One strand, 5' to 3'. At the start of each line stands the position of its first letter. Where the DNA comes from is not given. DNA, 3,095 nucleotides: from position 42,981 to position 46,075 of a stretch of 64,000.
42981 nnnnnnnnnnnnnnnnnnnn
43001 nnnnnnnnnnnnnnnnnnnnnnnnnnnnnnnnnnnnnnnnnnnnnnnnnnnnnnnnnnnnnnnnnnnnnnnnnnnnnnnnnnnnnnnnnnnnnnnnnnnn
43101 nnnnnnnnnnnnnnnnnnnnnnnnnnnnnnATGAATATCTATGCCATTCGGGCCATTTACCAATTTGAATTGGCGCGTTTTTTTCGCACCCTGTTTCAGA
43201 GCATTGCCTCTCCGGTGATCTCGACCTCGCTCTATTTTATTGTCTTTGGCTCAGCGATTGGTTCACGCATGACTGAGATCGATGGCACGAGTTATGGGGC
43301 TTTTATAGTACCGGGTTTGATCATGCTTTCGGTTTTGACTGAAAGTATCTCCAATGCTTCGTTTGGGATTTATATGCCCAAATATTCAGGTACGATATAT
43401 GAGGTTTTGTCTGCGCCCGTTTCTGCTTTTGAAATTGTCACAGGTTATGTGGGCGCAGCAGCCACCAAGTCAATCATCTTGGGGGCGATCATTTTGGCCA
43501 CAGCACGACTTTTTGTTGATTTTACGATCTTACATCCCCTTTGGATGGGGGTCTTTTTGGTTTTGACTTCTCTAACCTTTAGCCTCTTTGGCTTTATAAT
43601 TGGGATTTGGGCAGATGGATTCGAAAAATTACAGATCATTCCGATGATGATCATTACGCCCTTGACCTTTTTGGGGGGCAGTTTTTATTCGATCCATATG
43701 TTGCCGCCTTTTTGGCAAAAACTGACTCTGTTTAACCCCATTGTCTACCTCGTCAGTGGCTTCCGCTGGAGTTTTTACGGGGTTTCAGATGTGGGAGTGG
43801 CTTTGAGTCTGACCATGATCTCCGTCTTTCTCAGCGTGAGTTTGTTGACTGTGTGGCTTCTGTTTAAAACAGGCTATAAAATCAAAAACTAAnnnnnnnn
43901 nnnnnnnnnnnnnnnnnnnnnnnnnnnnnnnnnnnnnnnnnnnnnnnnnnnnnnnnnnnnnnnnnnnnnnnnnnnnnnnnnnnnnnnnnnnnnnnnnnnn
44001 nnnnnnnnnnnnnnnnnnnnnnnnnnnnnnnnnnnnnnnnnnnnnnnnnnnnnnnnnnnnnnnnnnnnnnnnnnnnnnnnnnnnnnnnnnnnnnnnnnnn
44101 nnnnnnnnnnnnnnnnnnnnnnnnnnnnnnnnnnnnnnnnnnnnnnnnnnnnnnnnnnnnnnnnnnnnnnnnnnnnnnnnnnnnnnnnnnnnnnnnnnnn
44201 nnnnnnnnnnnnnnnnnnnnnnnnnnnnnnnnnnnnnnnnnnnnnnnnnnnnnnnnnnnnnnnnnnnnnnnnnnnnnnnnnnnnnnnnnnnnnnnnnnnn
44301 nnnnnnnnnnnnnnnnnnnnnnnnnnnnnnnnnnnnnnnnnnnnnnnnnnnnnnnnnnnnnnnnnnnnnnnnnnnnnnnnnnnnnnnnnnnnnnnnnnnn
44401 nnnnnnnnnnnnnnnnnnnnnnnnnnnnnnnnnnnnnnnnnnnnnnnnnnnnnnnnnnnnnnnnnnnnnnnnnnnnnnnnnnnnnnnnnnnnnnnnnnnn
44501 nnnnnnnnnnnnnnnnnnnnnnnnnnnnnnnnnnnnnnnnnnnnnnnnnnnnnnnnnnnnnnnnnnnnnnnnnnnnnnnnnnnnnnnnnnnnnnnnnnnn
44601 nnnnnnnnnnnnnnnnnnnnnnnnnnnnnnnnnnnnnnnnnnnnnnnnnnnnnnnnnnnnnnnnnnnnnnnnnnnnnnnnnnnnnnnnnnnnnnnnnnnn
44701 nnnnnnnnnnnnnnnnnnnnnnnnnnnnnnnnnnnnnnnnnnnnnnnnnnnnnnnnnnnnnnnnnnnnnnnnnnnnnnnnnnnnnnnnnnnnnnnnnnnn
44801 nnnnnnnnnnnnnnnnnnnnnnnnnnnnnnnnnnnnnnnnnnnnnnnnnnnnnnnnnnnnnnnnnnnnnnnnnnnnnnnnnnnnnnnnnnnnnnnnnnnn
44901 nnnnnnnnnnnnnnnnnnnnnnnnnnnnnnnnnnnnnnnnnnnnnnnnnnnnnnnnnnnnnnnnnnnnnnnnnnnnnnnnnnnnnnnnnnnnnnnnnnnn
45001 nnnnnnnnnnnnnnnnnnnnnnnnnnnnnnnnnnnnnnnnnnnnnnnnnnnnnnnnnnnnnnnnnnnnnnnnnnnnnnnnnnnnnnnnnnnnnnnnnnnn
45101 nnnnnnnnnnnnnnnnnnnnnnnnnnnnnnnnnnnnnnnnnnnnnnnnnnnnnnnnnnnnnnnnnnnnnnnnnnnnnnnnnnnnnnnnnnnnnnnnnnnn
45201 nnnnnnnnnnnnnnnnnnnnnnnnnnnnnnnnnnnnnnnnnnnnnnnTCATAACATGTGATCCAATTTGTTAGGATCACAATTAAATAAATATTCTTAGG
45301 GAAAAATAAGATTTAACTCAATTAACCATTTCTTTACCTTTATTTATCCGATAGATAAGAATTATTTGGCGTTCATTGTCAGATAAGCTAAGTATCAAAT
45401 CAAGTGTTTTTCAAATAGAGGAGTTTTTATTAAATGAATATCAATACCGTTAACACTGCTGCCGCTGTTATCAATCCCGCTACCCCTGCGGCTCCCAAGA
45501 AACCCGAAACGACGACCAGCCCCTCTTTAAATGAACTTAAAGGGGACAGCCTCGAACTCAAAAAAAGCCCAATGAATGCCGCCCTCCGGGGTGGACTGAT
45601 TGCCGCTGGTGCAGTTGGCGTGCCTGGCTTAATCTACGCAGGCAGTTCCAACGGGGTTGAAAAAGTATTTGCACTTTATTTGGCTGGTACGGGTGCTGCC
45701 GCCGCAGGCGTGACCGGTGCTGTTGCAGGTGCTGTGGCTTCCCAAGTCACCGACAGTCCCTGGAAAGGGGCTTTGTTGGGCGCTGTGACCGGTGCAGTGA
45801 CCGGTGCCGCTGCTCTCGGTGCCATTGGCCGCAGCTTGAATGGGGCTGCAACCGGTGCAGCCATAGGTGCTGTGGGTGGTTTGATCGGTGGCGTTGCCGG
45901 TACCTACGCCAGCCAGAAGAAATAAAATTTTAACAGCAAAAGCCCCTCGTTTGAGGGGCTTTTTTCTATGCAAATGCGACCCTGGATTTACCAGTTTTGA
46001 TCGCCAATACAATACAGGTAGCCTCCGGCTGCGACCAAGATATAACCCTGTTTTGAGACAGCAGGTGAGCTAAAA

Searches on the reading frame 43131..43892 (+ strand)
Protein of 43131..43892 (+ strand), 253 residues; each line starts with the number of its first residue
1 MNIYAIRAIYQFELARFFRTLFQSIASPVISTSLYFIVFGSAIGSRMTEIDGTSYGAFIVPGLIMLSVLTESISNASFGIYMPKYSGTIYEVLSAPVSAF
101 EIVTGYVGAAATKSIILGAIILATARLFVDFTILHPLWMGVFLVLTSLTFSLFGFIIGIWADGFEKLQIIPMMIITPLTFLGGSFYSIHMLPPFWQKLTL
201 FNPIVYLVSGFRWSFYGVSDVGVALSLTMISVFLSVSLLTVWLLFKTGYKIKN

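Call 19: search_protein_families(library=pfam, proteins=[window:43131-43892:+], max_evalue=0.0001)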
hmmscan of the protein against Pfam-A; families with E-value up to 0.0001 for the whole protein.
window:43131-43892:+ (253 aa): 2 families
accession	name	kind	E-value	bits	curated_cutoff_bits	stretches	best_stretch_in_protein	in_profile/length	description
PF01061.29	ABC2_membrane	-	6.2e-32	111.3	26.9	1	5-216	2-211/211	ABC-2 type transporter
PF12698.13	ABC2_membrane_3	-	6.7e-08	32.4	31.6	1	52-242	157-346/347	ABC-2 family transporter protein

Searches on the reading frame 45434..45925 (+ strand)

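Call 19: search_protein_families(library=pfam, proteins=[window:45434-45925:+], max_evalue=0.0001)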
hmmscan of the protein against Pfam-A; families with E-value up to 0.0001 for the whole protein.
window:45434-45925:+ (163 aa): 1 family
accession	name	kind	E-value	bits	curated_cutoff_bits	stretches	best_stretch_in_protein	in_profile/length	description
PF13441.11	Gly-zipper_YMGG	-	1.5e-05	25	28.9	1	86-127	5-42/45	YMGG-like Gly-zipper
